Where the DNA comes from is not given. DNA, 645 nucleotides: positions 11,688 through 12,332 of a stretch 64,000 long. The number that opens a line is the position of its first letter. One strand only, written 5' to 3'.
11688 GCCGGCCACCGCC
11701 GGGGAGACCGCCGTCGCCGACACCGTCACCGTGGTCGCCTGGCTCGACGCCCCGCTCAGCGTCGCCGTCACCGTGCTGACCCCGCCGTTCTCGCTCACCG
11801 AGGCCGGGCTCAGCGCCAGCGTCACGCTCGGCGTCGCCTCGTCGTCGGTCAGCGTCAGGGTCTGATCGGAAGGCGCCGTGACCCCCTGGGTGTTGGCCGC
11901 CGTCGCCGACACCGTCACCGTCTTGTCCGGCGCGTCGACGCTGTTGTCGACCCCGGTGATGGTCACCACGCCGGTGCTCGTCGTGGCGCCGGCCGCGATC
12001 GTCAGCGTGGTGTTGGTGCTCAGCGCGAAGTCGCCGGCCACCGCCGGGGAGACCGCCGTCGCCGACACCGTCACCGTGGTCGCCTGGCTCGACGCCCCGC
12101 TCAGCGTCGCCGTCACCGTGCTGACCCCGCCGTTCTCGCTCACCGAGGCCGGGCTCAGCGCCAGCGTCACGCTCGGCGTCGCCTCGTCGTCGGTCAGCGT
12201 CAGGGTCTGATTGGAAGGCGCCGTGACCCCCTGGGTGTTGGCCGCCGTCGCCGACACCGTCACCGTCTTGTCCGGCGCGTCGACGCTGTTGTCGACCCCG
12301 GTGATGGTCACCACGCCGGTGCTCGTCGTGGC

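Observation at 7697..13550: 5.9 kb of near-identical 345-bp in-frame tandem repeats inside AT2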

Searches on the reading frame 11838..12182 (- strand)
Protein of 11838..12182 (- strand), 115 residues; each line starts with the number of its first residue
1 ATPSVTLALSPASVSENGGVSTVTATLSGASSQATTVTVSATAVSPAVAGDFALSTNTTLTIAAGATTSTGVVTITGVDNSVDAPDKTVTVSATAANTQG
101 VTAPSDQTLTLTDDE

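Call 32: search_solved_structures(query=A1, max_evalue=1, show_alignments=2)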
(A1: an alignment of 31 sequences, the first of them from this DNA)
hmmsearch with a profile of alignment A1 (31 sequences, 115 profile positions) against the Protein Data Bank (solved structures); distinct sequences matched with E-value up to 1: 8.
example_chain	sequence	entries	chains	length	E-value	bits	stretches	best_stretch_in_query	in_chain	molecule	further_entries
9xg1_A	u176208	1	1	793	0.0017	21.6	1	7-115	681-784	Protein-asparaginase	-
8vur_L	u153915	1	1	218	0.085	16.1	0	30-101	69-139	003-102 Light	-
7eea_A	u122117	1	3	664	0.11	15.7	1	63-112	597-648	Short-tailed cyanophage tailspike receptor-binding domain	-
3qdh_A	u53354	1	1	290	0.17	15.1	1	57-103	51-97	Fimbrial structural subunit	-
3k6f_A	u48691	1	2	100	0.48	13.7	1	13-46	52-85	T-cadherin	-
2jmr_A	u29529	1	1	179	0.71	13.1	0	41-94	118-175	fimF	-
9rbo_A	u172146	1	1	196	0.72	13.1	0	34-98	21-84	Complement C3 beta chain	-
4r5d_A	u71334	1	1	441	0.75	13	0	6-34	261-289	Leucine rich repeat protein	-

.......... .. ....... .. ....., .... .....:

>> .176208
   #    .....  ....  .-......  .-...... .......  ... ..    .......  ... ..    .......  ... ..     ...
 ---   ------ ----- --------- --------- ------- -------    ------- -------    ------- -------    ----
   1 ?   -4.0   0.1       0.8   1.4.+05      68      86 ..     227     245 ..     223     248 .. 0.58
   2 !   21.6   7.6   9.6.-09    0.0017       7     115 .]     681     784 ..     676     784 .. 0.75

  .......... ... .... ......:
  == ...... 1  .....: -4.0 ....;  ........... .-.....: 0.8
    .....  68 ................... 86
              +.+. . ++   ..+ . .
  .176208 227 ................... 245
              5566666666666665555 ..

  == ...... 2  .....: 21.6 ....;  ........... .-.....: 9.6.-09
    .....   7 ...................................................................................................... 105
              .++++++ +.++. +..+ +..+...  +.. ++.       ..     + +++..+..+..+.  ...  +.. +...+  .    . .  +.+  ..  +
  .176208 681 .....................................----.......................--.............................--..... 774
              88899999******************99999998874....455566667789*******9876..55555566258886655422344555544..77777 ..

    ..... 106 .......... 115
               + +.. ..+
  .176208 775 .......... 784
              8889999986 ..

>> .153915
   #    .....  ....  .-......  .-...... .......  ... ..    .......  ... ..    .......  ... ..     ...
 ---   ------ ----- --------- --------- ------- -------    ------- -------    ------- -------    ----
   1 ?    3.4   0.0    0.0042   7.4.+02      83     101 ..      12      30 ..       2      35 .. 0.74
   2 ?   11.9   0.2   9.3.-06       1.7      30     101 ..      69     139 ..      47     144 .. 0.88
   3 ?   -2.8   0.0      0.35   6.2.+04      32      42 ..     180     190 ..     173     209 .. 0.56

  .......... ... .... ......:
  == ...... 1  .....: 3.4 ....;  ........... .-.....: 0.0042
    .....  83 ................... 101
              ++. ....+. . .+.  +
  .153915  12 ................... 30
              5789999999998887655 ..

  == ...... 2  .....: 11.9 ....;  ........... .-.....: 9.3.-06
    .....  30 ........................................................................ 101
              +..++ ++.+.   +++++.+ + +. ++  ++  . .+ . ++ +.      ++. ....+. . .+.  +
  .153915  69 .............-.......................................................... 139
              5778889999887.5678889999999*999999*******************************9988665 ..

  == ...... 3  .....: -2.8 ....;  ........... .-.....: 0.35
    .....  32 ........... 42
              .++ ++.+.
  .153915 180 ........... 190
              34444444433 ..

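Call 36: predict_structure(alignment_id=A1)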
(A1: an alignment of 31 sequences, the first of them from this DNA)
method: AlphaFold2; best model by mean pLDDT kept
length: 115 residues; sequences in the alignment: 31
mean_pLDDT: 95.1   pTM: 0.86
mean pLDDT of the five models: 95.1, 93.6, 93.3, 93.1, 91.6
residues with pLDDT >= 90: 104; 70-90: 11; 50-70: 0; < 50: 0
segments of 3 or more residues with pLDDT < 50: none
pLDDT, mean of each block of 10 residues (from residue 1): 95 96 97 97 95 97 97 94 89 97 98 86
secondary structure, 60 per line:
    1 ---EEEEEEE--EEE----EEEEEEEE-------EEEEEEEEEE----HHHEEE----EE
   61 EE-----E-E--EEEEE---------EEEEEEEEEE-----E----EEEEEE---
elements in order: E4-10 E13-15 E20-27 E35-44 E52-54 E59-62 E73-77 E87-96 E107-112

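Call 38: fold_search(model_id=the predicted structure, library=pdb)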
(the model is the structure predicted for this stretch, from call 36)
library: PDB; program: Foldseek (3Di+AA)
matches with E <= 10: 1940; with E <= 0.001: 23
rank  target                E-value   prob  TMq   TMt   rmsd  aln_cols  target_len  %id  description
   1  3gin_B                6.8e-05  1.00  0.72  0.72   3.4       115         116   17  Crystal structure of E454K-CBD1 (released 2009-04-21)
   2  3gin_A                8.4e-05  1.00  0.72  0.71   3.4       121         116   18  Crystal structure of E454K-CBD1 (released 2009-04-21)
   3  2dpk                  9.3e-05  1.00  0.75  0.70   3.2       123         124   15  The Crystal Structure of the Primary Ca2+ Sensor of the Na+/Ca2+ Exchanger (released 2006-06-13)
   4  8sgt_A                1.0e-04  1.00  0.74  0.14   3.2       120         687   16  Cryo-EM structure of human NCX1 in Ca2+ bound, activated state (group II in the presence of 0.5 mM Ca2+) (released 2023-10-11)
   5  3e9t_B                1.3e-04  1.00  0.73  0.74   3.0       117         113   19  Crystal structure of Apo-form Calx CBD1 domain (released 2009-09-01)
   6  3e9t_A                1.8e-04  1.00  0.72  0.74   3.0       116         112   19  Crystal structure of Apo-form Calx CBD1 domain (released 2009-09-01)
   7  9iv8                  2.3e-04  1.00  0.73  0.13   3.2       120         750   14  Cryo-EM structure of human NCX1 in PIP2 diC8 bound state (released 2025-03-19)
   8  3ead_B                2.4e-04  1.00  0.74  0.74   3.0       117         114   19  Crystal structure of CALX-CBD1 (released 2009-09-08)
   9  3ead_C                2.4e-04  1.00  0.71  0.73   3.1       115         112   18  Crystal structure of CALX-CBD1 (released 2009-09-08)
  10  8sgj_A                2.8e-04  1.00  0.73  0.13   3.3       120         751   16  Cryo-EM structure of human NCX1 in apo inactivated state (released 2023-10-11)
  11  3rb7_E                2.8e-04  1.00  0.71  0.36   3.2       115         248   18  Crystal structure of CBD12 from CALX1.2 (released 2011-11-02)
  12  1m1s                  3.6e-04  1.00  0.54  0.56   4.1       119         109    9  Structure of WR4, a C.elegans MSP family member (released 2003-07-29)
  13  3us9                  4.3e-04  1.00  0.72  0.37   3.2       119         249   17  Crystal Structure of the NCX1 Intracellular Tandem Calcium Binding Domains(CBD12) (released 2012-07-11)
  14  3ead_A                5.9e-04  1.00  0.73  0.75   2.9       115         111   19  Crystal structure of CALX-CBD1 (released 2009-09-08)
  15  2qvm                  6.5e-04  1.00  0.72  0.71   3.1       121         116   12  The second Ca2+-binding domain of the Na+-Ca2+ exchanger is essential for regulation: crystal structures and mutational  (released 2007-11-13)
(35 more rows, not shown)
